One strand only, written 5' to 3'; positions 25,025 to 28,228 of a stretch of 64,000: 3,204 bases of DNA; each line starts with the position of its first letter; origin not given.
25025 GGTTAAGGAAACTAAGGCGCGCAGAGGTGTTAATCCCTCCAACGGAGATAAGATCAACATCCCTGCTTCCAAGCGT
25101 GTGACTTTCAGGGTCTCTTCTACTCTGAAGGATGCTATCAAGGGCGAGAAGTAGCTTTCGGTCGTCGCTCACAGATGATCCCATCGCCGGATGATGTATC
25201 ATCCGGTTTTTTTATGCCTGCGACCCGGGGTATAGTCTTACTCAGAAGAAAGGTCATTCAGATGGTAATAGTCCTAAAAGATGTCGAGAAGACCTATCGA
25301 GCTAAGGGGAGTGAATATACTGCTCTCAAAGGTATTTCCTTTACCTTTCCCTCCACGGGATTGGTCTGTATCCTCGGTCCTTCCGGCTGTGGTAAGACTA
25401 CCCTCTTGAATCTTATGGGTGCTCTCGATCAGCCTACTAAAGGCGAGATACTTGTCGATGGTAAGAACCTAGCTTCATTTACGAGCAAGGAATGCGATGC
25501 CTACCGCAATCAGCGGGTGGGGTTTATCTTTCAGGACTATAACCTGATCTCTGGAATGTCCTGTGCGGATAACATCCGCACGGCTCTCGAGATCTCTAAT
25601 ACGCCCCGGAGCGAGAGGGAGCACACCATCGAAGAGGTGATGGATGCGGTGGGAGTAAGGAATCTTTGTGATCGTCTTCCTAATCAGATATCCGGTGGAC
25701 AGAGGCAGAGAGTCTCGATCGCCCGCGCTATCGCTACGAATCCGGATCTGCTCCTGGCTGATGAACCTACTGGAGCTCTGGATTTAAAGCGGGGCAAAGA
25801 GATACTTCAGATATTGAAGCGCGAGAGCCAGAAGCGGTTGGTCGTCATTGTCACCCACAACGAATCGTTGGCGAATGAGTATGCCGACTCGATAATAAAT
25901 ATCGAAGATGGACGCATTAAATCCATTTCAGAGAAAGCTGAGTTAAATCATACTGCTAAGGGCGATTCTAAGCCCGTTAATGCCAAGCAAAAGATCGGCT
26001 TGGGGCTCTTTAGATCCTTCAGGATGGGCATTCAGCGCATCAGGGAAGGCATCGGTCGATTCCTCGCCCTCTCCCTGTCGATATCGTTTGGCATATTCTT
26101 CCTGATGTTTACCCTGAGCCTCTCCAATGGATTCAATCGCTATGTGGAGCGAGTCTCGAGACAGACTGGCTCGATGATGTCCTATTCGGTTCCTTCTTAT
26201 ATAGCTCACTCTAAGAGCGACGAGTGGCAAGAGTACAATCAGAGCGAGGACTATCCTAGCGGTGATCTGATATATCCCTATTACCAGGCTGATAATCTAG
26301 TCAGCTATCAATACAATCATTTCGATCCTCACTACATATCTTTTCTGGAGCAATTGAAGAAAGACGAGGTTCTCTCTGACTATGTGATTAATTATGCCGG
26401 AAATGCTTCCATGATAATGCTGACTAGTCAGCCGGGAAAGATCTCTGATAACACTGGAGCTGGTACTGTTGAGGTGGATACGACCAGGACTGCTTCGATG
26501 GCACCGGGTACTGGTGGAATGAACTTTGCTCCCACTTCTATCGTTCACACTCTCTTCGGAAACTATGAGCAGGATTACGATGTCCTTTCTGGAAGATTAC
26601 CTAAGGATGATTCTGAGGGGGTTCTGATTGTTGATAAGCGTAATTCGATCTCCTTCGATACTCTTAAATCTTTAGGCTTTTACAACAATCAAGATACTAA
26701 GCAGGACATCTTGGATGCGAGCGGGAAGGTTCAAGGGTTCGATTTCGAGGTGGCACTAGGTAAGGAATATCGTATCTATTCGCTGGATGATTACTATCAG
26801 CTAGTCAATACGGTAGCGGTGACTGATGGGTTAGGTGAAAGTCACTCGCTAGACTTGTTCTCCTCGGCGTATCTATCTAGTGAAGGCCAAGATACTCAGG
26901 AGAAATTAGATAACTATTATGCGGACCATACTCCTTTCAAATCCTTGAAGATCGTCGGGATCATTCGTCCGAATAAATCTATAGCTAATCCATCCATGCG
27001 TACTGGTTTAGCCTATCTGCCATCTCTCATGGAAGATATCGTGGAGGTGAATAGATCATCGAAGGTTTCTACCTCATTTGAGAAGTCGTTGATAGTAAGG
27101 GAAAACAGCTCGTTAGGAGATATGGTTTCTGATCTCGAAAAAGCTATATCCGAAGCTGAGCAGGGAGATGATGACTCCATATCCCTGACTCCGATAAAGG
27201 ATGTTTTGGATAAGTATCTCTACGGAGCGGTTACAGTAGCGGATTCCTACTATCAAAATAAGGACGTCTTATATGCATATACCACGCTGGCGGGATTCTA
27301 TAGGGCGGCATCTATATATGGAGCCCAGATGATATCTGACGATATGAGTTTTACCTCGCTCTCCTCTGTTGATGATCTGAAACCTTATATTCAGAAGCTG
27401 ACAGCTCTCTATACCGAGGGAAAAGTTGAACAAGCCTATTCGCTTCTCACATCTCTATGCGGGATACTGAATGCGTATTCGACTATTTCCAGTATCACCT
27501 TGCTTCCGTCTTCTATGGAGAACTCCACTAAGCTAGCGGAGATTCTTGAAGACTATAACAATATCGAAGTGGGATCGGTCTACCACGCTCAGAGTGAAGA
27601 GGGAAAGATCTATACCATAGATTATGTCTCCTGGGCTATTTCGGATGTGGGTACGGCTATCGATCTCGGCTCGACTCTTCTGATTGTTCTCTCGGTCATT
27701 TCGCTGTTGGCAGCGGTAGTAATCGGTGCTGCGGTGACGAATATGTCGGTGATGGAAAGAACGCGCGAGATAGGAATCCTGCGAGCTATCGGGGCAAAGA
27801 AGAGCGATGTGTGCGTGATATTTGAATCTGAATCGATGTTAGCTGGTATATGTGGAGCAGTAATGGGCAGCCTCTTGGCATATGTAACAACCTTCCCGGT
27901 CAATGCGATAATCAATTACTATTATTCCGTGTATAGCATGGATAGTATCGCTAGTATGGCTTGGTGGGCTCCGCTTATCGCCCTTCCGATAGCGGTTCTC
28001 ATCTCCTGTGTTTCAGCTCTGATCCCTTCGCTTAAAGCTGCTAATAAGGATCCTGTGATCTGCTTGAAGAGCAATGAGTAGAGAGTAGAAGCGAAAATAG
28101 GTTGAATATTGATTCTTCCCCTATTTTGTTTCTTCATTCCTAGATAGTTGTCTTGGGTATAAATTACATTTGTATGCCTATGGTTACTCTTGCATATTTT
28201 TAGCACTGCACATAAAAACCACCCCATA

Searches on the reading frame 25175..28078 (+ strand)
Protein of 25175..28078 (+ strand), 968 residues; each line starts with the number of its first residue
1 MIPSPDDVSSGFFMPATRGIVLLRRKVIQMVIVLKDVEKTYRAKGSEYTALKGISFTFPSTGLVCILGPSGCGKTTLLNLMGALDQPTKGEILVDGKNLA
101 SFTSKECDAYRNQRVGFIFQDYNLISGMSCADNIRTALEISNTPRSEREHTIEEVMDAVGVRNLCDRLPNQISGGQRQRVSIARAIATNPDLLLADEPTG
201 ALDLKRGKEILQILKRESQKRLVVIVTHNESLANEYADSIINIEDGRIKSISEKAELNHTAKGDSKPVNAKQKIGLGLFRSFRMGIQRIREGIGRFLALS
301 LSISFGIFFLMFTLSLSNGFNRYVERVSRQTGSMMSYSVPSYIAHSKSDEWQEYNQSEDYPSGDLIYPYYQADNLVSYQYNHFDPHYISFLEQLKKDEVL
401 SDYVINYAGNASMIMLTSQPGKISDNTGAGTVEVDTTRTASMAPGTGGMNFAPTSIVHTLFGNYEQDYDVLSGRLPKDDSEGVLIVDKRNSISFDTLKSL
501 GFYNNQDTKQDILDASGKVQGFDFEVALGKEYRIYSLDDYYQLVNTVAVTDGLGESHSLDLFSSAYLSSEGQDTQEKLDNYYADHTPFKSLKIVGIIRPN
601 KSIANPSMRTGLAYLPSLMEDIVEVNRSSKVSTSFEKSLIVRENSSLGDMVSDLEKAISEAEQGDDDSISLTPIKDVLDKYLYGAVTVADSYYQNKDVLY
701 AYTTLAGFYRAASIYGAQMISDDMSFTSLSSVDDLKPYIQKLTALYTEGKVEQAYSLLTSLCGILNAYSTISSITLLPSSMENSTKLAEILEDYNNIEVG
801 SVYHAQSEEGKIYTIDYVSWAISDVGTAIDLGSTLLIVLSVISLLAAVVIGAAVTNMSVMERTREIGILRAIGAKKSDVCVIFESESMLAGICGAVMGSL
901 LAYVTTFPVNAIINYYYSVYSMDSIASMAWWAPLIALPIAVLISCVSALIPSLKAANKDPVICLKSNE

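Call 13: find_related_loci(query=window:25175-28078:+, collection=genome_contigs, flank=6000)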
Query window:25175-28078:+ (968 aa) in genome_contigs; peptide patterns used: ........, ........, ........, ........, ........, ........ (x = any residue, [..] = any of these).
599 stretches matched a pattern (row limit reached: there are more); 575 encode a relative of the query (tblastn E <= 1e-3); the best 80 are kept; 80 distinct loci.
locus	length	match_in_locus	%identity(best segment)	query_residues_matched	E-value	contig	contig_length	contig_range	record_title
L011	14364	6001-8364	29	21-966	1e-71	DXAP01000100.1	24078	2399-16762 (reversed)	MAG TPA_asm: Candidatus Ligilactobacillus excrementavium isolate 2259 CHK96__C102239_L24078_SAMEA104467322, whole genome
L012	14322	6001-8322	30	34-966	3e-71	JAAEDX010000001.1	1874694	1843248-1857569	Bombilactobacillus mellis strain ESL0449 Ga0326456_11, whole genome shotgun sequence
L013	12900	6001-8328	29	34-966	1e-63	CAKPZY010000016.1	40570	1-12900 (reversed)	MAG: uncultured Ligilactobacillus sp. isolate REFINED_METABAT215_TOP10_CONTIGS_1500_ASSEMBLY_K77_MERGED__Hadza_MoBio_had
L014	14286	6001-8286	29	22-966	6e-62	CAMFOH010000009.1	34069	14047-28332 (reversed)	MAG: uncultured Mollicutes bacterium isolate ERR2020022_bin.3_metaWRAP_v1.3_MAG genome assembly, contig: ERZ10552055.176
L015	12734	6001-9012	39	30-913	6e-60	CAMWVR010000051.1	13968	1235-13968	MAG TPA_asm: uncultured Clostridia bacterium isolate SRR14411288_bin.13_metawrap_v1.3_MAG genome assembly, contig: NODE.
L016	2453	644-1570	40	21-318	4e-58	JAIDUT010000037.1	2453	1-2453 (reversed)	MAG: Clostridia bacterium isolate SC0369_comb_14 SC0369_comb_14_contig_37, whole genome shotgun sequence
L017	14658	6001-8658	47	31-966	7e-56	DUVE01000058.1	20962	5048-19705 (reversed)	MAG TPA_asm: Mollicutes bacterium isolate AS08sgBPME_338 121804_AS08, whole genome shotgun sequence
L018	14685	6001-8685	45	30-965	1e-55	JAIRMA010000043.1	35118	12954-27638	MAG: Christensenellaceae bacterium isolate Cc175_bin76 k119_2677451, whole genome shotgun sequence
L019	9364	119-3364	35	30-965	2e-55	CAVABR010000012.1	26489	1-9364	bacterium isolate SRR8978354_cleanbin_000002 genome assembly, contig: Spades_SRR8978354_contig_87, whole genome shotgun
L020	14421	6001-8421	44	20-966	2e-55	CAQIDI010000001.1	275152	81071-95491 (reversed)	MAG TPA_asm: uncultured Eubacteriales bacterium isolate MGBC117996 genome assembly, contig: MGBC117996.1, whole genome s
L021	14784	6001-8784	42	23-965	3e-54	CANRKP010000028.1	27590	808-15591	MAG: uncultured Clostridia bacterium isolate Lapin-033__bin3 genome assembly, contig: Lapin-033__NODE_1359_length_27590_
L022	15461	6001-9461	47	31-961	9e-54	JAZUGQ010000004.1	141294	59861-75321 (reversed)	MAG: Lachnospiraceae bacterium isolate T1900045284_TH20190054.MAGScoT_cleanbin_000023 SGB_5976_k141_1807978, whole genom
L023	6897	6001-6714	42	23-266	1e-53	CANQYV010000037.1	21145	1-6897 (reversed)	MAG: uncultured Clostridia bacterium isolate Lapin-015__bin11 genome assembly, contig: Lapin-015__NODE_2267_length_21145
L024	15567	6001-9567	41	27-961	1e-53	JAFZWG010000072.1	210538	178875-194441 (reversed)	MAG: Lachnospiraceae bacterium isolate RGIG8155 Water_buffalos_Rumen-3__c1534375, whole genome shotgun sequence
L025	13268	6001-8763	43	35-965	2e-53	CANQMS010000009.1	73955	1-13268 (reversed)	MAG: uncultured Clostridia bacterium isolate Lapin-013__bin19 genome assembly, contig: Lapin-013__NODE_188_length_73955_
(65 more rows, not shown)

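Call 15: find_homologous_proteins(query=window:25175-28078:+, max_evalue=1e-30)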
Query window:25175-28078:+ (968 aa): 7804 proteins with E <= 1e-30 among 8000 candidates; the best 120 are listed.
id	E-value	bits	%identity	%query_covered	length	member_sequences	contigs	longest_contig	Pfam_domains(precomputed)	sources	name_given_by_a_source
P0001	0.0e+0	2135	100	100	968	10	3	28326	PF02687.28,PF00005.34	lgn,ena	-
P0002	0.0e+0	1081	52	97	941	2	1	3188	PF02687.28,PF00005.34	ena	-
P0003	0.0e+0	1014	49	97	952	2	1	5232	PF02687.28,PF00005.34,PF02463.26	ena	-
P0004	8.6e-298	1009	49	97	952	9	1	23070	PF02687.28,PF00005.34,PF02463.26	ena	-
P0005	2.0e-294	998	49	97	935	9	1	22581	PF02687.28,PF00005.34,PF02463.26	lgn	-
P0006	5.9e-280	950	47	96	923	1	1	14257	PF02687.28,PF00005.34,PF02463.26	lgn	-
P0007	2.6e-254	865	44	97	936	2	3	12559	PF02687.28,PF00005.34,PF02463.26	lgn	-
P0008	1.0e-196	674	38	97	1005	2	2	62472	PF02687.28,PF00005.34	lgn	-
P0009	2.8e-195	670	37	97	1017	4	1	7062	PF02687.28,PF00005.34,PF02463.26,PF13304.13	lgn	-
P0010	1.9e-191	657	37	97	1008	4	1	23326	PF02687.28,PF00005.34,PF02463.26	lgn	-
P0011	9.9e-187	641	37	97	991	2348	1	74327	PF02687.28,PF00005.34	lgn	-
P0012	4.2e-183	629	37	96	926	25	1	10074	PF02687.28,PF00005.34,PF02463.26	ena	-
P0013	5.4e-183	629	36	97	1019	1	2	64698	PF02687.28,PF00005.34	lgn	-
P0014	1.2e-182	628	38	97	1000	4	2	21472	PF02687.28,PF00005.34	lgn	-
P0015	4.1e-181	623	36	96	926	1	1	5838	PF02687.28,PF00005.34,PF02463.26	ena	-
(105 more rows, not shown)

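Call 16: find_encoding_contigs(protein=P0004, flank=8000, max_places=3)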
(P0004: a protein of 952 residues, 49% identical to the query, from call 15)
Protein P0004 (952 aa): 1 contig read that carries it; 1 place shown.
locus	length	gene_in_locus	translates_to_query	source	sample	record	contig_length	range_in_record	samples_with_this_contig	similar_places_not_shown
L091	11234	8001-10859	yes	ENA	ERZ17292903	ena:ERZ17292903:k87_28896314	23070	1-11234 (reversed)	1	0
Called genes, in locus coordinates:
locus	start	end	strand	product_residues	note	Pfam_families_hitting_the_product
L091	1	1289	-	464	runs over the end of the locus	-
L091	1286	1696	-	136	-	-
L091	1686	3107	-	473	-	PF07726:AAA_3 (weak), PF07728:AAA_5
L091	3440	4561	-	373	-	-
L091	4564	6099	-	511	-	-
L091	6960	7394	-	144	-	PF01475:FUR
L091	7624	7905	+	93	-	PF00216:Bac_DNA_binding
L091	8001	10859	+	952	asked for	PF00005:ABC_tran, PF02463:SMC_N (faint), PF02687:FtsX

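Call 17: find_encoding_contigs(protein=P0005, flank=8000, max_places=3)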
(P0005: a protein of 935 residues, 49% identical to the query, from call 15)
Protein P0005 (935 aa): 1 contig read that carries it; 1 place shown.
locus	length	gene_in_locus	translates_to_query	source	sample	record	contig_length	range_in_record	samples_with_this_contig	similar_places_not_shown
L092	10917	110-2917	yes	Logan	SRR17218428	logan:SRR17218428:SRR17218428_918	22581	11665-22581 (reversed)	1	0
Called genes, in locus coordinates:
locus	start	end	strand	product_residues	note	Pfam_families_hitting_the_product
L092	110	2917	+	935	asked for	PF00005:ABC_tran, PF02463:SMC_N (faint), PF02687:FtsX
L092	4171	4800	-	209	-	PF00485:PRK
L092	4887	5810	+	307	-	PF12146:Hydrolase_4, PF00561:Abhydrolase_1, PF12697:Abhydrolase_6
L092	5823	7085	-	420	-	PF07690:MFS_1, PF00083:Sugar_tr (faint), PF13347:MFS_2 (faint), PF07690:MFS_1 (weak)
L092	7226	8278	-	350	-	PF11335:DUF3137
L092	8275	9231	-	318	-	-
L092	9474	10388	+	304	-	PF00561:Abhydrolase_1, PF12146:Hydrolase_4, PF12697:Abhydrolase_6 (weak)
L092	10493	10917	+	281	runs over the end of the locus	PF07859:Abhydrolase_3 (weak)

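Call 18: find_encoding_contigs(protein=P0006, flank=8000, max_places=3)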
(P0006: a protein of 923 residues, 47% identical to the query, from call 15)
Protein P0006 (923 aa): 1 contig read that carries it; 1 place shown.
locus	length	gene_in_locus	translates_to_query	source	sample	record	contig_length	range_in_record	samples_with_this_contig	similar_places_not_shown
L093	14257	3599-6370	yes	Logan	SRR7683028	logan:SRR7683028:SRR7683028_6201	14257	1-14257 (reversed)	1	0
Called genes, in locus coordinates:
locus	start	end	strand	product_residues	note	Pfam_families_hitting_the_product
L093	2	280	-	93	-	?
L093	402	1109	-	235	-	PF14386:DUF4417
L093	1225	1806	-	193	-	PF06114:Peptidase_M78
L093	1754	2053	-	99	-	PF01381:HTH_3, PF12844:HTH_19 (weak), PF13560:HTH_31 (weak)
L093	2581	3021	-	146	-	PF01475:FUR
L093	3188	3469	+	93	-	PF00216:Bac_DNA_binding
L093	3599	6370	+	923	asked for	PF00005:ABC_tran, PF02463:SMC_N (weak), PF02687:FtsX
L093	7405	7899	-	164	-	PF17032:Zn_ribbon_15 (faint), PF12773:DZR, PF13240:Zn_Ribbon_1, PF13248:Zn_ribbon_3, PF24463:DUF7577 (weak)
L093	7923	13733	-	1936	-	PF13195:DUF4011, PF13086:AAA_11, PF13087:AAA_12, PF18741:MTES_1575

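Call 19: find_encoding_contigs(protein=P0007, flank=8000, max_places=3)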
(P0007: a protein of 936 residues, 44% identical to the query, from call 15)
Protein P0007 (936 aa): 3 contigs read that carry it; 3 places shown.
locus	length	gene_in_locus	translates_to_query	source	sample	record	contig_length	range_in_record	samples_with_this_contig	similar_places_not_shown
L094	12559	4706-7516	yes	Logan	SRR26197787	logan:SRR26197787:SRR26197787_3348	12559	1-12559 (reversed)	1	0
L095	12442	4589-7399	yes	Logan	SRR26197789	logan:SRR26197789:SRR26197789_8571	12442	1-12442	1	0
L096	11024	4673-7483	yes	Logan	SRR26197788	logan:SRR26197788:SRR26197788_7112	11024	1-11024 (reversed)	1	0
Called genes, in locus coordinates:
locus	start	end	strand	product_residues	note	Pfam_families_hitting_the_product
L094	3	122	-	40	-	?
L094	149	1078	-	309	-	PF00274:Glycolytic (weak)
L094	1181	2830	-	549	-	PF00664:ABC_membrane, PF00005:ABC_tran, PF13304:AAA_21 (faint)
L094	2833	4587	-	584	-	PF00664:ABC_membrane, PF00005:ABC_tran, PF02463:SMC_N (weak)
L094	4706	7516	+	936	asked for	PF00005:ABC_tran, PF02463:SMC_N (faint), PF02687:FtsX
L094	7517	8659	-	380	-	-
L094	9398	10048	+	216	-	-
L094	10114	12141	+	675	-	PF00580:UvrD-helicase, PF01443:Viral_helicase1 (faint), PF13245:AAA_19, PF13604:AAA_30 (faint), PF13361:UvrD_C, PF13538:UvrD_C_2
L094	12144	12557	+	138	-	?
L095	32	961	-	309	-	PF00274:Glycolytic (weak)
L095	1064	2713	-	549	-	PF00664:ABC_membrane, PF00005:ABC_tran, PF13304:AAA_21 (faint)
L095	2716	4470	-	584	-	PF00664:ABC_membrane, PF00005:ABC_tran, PF02463:SMC_N (weak)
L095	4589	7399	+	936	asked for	PF00005:ABC_tran, PF02463:SMC_N (faint), PF02687:FtsX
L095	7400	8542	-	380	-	-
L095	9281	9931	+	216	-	-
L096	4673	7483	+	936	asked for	PF00005:ABC_tran, PF02463:SMC_N (faint), PF02687:FtsX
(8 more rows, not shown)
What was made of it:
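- In L094 a 380-aa gene separates it from the ABC gene, and it lies on the same strand as that gene rather than the opposite one as in the other lineages (call 19).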

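Call 33: find_encoding_contigs(protein=P0003, flank=5000, max_places=3)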
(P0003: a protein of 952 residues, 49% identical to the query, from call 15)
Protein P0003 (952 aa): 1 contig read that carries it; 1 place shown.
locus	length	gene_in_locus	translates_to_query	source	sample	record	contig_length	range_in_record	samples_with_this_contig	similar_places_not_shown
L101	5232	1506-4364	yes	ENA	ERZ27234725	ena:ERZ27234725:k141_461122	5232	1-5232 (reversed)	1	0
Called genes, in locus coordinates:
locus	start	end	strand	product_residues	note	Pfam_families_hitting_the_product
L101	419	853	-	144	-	PF01475:FUR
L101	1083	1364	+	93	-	PF00216:Bac_DNA_binding, PF18291:HU-HIG (weak)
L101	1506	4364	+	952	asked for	PF00005:ABC_tran, PF02463:SMC_N (faint), PF02687:FtsX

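Call 34: find_encoding_contigs(protein=P0002, flank=5000, max_places=3)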
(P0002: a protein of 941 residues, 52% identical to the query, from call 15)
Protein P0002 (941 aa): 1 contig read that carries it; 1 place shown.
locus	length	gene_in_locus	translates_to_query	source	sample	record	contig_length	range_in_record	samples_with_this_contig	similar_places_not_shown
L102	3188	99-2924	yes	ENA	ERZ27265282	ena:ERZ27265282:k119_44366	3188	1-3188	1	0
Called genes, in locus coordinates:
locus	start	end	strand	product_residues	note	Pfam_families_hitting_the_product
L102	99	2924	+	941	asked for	PF00005:ABC_tran, PF02687:FtsX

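Call 46: find_encoding_contigs(protein=P0008, flank=10000, max_places=1)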
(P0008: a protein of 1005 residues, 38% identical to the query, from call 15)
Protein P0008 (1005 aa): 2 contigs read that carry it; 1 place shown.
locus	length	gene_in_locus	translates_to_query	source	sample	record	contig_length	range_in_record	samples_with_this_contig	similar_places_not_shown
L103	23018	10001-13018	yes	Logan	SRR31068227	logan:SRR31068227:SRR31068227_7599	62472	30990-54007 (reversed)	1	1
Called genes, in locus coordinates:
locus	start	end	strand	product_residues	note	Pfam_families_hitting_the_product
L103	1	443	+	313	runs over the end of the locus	-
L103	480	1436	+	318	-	PF00551:Formyl_trans_N, PF02911:Formyl_trans_C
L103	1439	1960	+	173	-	PF00160:Pro_isomerase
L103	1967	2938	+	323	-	PF06144:DNA_pol3_delta, PF21694:DNA_pol3_delta_C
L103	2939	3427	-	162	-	PF04073:tRNA_edit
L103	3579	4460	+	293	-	PF02645:DegV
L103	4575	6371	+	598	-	PF00753:Lactamase_B, PF12706:Lactamase_B_2 (weak), PF22505:RNase_J_b_CASP (weak), PF17770:RNase_J_C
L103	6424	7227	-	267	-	-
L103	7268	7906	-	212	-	PF01791:DeoC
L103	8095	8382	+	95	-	PF01649:Ribosomal_S20p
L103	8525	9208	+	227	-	-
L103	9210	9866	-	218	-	PF02463:SMC_N (faint), PF00005:ABC_tran, PF13304:AAA_21 (faint)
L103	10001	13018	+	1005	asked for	PF00005:ABC_tran, PF02687:FtsX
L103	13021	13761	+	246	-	-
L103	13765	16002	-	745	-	PF00403:HMA, PF00122:E1-E2_ATPase, PF00702:Hydrolase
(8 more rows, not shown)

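Call 47: find_encoding_contigs(protein=P0011, flank=10000, max_places=1)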
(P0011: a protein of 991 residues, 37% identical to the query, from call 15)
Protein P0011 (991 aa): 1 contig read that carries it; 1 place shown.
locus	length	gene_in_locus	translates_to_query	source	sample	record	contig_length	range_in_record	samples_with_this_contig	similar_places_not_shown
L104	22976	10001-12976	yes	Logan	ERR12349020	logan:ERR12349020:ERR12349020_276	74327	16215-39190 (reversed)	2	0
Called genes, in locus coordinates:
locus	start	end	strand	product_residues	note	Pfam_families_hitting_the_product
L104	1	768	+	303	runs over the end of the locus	PF02463:SMC_N (weak), PF00005:ABC_tran, PF13304:AAA_21 (faint)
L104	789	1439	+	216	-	PF01895:PhoU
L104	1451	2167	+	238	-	PF00072:Response_reg, PF00486:Trans_reg_C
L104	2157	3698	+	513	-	PF00512:HisKA, PF02518:HATPase_c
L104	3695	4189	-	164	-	PF04073:tRNA_edit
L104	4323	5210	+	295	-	PF02645:DegV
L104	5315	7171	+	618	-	PF00753:Lactamase_B, PF12706:Lactamase_B_2 (weak), PF22505:RNase_J_b_CASP, PF17770:RNase_J_C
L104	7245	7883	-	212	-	PF01791:DeoC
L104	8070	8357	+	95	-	PF01649:Ribosomal_S20p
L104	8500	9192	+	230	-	-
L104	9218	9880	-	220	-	PF00005:ABC_tran, PF02463:SMC_N (faint), PF13304:AAA_21 (weak)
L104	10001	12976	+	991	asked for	PF00005:ABC_tran, PF02687:FtsX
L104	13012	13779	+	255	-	-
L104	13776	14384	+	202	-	PF00300:His_Phos_1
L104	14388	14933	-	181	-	-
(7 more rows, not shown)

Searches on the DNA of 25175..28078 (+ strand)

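Call 24: search_rna_families(source=L093, start=6500, end=7350, threshold=evalue, max_evalue=10)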
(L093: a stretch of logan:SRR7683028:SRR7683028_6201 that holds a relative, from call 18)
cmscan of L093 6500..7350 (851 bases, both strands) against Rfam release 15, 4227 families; matches with E-value up to 10: 5.
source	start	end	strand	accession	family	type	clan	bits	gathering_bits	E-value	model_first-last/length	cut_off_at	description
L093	7213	7276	+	RF03998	mir-2160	Gene; miRNA;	-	17.6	70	7.2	1-93/93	no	mir-2160 microRNA precursor family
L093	7221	7272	+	RF00668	mir-302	Gene; miRNA;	CL00096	16.4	55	5.2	8-61/68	no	mir-302 microRNA precursor family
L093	6585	6644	-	RF00110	RybB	Gene; sRNA;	-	14.8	40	3.8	1-79/79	no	RybB RNA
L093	6584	6642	-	RF02399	NsiR1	Gene; sRNA;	-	14.1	39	7.4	1-60/60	no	Nitrogen stress-induced RNA 1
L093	6950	7039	+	RF01930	bxd_2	Gene; lncRNA;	-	12.4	80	4.3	1-91/91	no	Bithoraxoid conserved region 2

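Call 71: search_rna_families(sources=[L101, L092, L094], threshold=evalue, max_evalue=1)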
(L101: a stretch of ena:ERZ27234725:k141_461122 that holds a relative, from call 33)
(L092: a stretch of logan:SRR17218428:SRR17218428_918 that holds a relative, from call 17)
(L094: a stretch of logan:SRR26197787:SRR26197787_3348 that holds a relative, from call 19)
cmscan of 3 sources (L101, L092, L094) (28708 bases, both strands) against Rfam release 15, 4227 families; matches with E-value up to 1: 6.
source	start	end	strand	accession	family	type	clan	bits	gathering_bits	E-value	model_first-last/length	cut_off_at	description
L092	3849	3921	-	RF00005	tRNA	Gene; tRNA;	CL00001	60.2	29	7e-11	1-71/71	no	tRNA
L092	4051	4123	-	RF00005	tRNA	Gene; tRNA;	CL00001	59.3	29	1.2e-10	1-71/71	no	tRNA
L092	3765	3837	-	RF00005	tRNA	Gene; tRNA;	CL00001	58.7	29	1.8e-10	1-71/71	no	tRNA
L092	4050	4123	+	RF04354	Plastid-ycf2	Cis-reg;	-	36.6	65.7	0.00025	1-75/75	no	Plastid-ycf2 5UTR RNA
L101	283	320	-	RF01684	mascRNA-menRNA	Gene;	-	24.2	42.5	0.71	1-56/56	no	MALAT1-associated small cytoplasmic RNA/MEN beta RNA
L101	2677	2735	-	RF01145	sR14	Gene; snRNA; snoRNA; CD-box;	-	20.2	38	0.2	1-54/54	no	Small nucleolar RNA sR14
